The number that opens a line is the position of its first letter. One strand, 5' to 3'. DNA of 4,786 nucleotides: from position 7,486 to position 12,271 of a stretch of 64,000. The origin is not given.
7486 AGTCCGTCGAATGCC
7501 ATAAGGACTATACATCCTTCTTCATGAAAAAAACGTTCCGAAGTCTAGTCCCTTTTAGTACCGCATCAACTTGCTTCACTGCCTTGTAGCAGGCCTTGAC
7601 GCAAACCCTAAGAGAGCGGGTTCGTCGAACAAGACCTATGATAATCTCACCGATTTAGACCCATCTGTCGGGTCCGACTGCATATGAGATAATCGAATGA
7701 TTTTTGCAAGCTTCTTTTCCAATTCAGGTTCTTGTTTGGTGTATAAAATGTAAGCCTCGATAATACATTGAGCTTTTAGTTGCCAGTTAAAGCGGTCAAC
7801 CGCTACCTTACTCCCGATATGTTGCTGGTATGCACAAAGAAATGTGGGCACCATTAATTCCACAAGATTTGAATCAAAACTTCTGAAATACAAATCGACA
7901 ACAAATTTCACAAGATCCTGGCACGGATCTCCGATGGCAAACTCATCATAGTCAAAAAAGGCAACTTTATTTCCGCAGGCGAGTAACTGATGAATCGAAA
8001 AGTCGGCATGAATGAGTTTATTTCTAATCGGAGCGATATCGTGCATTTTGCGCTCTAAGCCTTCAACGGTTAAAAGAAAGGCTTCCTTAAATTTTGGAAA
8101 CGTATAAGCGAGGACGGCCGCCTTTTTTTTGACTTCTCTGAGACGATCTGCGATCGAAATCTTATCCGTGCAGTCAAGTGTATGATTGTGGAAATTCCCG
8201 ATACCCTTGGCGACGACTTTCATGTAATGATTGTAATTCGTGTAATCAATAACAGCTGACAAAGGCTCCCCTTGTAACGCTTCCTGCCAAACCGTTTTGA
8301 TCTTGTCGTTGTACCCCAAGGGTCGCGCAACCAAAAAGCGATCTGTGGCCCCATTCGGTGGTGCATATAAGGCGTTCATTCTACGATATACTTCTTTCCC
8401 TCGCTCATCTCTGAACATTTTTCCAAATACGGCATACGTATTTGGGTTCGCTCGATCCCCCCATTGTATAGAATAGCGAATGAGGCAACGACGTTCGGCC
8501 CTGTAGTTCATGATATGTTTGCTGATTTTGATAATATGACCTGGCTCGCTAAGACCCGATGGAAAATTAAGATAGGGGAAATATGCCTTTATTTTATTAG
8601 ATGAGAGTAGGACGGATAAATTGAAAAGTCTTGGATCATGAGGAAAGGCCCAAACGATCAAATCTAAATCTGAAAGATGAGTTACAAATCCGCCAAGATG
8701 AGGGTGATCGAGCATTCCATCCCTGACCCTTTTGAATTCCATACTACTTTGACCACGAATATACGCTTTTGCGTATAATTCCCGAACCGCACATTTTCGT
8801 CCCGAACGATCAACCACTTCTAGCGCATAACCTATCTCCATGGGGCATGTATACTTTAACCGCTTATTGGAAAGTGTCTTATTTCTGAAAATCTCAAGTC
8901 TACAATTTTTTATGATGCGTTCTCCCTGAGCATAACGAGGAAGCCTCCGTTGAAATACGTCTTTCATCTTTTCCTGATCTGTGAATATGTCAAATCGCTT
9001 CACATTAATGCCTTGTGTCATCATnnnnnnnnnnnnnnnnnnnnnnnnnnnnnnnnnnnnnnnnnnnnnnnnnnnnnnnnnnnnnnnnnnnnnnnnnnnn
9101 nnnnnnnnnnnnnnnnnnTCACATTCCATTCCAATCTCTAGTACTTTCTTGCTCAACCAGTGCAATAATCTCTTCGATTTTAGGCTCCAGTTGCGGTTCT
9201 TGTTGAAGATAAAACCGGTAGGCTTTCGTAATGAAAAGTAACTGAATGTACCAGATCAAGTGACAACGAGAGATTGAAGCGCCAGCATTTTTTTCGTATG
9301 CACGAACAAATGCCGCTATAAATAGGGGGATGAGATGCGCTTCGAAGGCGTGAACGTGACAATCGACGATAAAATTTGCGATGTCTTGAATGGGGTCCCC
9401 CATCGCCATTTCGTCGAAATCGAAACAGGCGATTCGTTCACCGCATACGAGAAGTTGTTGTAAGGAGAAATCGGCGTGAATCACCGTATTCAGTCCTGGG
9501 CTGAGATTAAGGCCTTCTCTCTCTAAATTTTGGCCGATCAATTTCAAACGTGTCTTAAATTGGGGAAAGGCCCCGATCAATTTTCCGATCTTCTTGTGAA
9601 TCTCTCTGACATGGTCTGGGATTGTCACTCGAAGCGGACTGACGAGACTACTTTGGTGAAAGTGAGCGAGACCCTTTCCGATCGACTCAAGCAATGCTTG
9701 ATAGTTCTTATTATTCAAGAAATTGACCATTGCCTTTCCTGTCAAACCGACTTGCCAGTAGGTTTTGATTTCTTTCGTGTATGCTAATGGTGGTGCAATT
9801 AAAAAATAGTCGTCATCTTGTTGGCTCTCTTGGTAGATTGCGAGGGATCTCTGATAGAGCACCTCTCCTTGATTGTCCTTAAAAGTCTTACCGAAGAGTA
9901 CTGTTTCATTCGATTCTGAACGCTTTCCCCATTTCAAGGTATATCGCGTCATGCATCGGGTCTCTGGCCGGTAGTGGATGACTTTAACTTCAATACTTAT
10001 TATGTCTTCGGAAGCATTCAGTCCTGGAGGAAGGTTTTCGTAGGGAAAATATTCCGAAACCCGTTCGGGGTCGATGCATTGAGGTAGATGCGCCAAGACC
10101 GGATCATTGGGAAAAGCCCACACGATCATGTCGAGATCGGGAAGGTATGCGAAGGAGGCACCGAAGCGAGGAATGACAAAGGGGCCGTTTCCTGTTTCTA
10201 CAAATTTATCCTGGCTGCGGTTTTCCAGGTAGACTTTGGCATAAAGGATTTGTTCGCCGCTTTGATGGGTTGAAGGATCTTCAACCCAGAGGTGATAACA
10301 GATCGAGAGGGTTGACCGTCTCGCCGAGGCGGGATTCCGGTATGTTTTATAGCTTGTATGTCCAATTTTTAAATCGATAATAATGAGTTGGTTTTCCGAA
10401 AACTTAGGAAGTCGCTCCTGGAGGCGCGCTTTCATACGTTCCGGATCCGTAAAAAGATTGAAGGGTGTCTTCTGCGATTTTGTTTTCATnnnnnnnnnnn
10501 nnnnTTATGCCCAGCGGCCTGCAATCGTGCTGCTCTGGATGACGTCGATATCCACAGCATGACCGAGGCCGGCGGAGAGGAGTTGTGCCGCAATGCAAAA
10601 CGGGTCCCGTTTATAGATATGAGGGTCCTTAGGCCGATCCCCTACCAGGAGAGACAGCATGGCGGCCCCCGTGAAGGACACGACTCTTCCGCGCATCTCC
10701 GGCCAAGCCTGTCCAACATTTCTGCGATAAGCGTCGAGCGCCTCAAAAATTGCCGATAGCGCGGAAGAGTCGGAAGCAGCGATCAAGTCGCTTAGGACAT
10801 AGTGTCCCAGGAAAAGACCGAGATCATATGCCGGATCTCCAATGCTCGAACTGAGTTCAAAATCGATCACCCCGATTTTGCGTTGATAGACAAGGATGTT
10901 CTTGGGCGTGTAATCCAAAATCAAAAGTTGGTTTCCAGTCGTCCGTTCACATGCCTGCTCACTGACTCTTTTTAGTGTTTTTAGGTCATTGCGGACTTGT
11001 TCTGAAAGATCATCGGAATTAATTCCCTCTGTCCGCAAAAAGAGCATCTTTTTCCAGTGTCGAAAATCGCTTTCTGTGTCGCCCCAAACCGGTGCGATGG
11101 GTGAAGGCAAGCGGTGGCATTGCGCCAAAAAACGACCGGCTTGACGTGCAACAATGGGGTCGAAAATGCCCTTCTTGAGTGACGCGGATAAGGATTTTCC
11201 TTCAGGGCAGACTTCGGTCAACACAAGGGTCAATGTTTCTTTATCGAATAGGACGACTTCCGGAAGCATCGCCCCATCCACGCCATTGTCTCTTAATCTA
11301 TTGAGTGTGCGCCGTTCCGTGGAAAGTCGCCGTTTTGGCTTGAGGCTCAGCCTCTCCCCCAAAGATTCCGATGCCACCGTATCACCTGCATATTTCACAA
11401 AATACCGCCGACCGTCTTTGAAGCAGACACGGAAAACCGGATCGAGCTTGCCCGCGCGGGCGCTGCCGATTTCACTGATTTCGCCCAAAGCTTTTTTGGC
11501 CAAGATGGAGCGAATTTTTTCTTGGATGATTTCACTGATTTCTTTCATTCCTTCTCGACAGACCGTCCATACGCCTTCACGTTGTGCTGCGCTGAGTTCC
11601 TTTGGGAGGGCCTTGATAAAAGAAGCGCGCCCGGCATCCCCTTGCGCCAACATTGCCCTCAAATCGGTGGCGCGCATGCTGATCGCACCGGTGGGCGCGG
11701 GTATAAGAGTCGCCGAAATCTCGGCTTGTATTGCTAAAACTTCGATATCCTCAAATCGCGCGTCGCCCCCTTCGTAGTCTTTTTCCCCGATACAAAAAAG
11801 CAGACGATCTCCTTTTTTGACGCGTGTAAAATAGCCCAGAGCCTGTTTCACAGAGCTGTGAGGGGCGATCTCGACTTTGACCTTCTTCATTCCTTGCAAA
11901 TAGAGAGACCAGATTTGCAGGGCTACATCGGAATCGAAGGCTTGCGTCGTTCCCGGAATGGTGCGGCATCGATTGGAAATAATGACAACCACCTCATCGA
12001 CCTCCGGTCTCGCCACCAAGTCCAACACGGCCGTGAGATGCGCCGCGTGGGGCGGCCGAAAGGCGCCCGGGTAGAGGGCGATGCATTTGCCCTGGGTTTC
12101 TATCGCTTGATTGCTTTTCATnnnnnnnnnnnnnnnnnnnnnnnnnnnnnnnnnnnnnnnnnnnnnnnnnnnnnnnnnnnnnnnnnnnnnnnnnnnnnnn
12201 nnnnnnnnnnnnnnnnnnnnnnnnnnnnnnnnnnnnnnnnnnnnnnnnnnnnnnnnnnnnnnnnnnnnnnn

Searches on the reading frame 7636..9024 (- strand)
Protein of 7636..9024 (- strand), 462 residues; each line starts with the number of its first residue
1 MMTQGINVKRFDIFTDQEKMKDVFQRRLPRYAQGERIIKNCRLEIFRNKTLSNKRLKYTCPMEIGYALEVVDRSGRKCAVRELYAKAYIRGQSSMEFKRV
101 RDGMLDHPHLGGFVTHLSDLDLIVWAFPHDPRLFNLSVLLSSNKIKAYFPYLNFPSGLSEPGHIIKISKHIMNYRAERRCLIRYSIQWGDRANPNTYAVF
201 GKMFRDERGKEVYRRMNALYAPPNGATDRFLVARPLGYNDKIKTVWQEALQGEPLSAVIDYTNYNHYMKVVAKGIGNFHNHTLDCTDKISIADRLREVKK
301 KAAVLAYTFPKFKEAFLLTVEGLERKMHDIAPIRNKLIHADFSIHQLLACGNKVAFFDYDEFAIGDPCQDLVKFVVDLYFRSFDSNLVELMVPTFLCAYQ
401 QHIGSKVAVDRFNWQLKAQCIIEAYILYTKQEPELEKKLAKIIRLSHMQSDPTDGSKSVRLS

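Call 66: search_protein_families(library=pfam, proteins=[window:7636-9024:-], max_evalue=0.00001)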
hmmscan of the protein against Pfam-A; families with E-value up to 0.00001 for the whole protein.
window:7636-9024:- (462 aa): 1 family
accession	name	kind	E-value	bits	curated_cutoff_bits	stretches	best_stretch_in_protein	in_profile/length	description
PF01636.29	APH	-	2.4e-06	27.9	23.2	1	232-387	55-221/239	Phosphotransferase enzyme family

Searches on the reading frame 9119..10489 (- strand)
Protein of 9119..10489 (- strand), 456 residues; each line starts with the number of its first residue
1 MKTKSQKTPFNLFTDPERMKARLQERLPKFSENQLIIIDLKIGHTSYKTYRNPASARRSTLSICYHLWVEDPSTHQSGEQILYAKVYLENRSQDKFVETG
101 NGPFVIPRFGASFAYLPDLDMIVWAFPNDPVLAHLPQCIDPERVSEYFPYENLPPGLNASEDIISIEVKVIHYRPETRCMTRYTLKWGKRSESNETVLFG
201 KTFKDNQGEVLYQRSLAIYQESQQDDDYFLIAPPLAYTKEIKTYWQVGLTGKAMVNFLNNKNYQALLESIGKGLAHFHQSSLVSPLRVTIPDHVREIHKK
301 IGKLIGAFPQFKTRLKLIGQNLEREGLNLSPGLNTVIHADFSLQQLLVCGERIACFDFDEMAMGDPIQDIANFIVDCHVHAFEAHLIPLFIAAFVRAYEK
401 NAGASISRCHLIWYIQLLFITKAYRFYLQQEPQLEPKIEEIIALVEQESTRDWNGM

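Call 66: search_protein_families(library=pfam, proteins=[window:9119-10489:-], max_evalue=0.00001)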
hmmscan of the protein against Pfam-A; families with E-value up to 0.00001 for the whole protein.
window:9119-10489:- (456 aa): 1 family
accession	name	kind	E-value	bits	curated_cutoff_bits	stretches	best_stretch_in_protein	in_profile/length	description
PF01636.29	APH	-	1e-09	39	23.2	1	245-399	74-230/239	Phosphotransferase enzyme family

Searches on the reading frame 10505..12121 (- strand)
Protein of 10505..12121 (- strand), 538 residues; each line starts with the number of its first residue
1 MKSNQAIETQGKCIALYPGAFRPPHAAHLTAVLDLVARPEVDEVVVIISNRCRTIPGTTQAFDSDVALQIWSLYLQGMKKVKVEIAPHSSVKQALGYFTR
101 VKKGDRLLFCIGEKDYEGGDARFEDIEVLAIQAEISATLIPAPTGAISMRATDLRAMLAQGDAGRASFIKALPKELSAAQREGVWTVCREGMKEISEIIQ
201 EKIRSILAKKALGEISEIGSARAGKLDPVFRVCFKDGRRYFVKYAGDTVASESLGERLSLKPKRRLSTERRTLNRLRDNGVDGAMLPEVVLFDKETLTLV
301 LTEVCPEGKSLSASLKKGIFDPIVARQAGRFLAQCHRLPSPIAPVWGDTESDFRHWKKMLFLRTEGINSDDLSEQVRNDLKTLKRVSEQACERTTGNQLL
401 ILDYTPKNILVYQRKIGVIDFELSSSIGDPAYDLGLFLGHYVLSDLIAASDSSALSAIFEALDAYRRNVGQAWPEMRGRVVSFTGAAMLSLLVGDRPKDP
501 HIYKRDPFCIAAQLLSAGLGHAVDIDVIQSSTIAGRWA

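Call 66: search_protein_families(library=pfam, proteins=[window:10505-12121:-], max_evalue=0.00001)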
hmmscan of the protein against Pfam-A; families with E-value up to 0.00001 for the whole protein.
window:10505-12121:- (538 aa): 1 family
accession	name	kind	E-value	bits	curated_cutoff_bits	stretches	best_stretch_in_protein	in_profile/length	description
PF01636.29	APH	-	4e-11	43.6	23.2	1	238-476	21-236/239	Phosphotransferase enzyme family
